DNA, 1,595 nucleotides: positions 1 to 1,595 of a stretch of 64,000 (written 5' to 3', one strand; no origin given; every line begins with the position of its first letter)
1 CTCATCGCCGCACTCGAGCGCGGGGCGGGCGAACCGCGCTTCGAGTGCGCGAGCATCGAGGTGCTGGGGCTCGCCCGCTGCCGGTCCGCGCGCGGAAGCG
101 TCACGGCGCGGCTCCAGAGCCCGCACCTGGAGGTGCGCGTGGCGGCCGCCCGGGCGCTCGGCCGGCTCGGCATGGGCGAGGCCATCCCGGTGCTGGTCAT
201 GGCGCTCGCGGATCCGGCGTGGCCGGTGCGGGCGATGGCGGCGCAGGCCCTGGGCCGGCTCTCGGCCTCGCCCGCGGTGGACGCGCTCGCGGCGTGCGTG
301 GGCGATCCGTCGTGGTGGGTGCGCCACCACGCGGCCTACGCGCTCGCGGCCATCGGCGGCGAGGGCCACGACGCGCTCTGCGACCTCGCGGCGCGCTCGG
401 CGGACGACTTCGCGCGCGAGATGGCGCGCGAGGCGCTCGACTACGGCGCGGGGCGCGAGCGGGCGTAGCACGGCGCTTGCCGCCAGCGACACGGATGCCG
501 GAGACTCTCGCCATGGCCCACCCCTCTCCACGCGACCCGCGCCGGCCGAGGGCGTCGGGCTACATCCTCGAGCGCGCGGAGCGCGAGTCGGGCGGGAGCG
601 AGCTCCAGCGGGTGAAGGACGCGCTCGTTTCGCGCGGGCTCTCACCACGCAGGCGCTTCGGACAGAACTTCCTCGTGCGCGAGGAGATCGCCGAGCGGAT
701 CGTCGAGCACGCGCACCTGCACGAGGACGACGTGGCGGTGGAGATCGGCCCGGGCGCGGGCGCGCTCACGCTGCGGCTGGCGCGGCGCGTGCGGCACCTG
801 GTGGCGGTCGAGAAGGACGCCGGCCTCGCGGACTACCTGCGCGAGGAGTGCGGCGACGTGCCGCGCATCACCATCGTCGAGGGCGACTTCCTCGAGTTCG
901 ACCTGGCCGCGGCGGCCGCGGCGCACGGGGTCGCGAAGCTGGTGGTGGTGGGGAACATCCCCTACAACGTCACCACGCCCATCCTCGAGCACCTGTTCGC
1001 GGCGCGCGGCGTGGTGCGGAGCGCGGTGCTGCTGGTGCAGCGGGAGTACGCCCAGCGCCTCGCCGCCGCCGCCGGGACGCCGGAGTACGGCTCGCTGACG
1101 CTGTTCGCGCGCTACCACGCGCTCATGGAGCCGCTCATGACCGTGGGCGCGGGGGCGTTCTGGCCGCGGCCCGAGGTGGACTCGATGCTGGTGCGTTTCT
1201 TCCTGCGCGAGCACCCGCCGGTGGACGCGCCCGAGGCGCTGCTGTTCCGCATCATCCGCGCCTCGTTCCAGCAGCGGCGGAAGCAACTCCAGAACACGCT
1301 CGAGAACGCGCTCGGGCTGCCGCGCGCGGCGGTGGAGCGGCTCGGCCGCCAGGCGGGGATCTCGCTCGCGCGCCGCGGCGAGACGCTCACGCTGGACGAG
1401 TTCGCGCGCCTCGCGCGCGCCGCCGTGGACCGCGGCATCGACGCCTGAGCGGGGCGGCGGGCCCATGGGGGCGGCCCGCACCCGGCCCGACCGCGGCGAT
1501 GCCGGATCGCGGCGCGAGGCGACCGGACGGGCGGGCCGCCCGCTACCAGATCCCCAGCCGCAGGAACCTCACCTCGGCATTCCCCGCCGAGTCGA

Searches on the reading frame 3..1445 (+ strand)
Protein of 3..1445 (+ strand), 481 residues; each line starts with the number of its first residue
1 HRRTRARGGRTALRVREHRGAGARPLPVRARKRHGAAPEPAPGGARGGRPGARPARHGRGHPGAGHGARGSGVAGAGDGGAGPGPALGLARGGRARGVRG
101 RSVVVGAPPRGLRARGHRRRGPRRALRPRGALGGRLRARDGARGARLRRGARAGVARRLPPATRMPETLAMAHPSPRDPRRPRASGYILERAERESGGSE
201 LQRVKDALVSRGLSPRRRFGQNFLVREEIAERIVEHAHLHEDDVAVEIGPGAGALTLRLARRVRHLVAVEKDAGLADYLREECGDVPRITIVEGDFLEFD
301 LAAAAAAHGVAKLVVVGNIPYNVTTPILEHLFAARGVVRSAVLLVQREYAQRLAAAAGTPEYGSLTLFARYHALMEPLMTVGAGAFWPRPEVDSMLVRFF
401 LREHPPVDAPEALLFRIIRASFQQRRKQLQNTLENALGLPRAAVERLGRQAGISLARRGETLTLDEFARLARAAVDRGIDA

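Call 83: search_protein_families(library=pfam, proteins=[window:3-1445:+], max_evalue=0.00001)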
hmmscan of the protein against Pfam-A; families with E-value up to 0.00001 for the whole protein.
window:3-1445:+ (481 aa): 1 family
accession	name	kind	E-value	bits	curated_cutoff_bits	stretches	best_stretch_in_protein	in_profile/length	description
PF00398.26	RrnaAD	-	9.2e-56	189.3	24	1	215-462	4-249/263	Ribosomal RNA adenine dimethylase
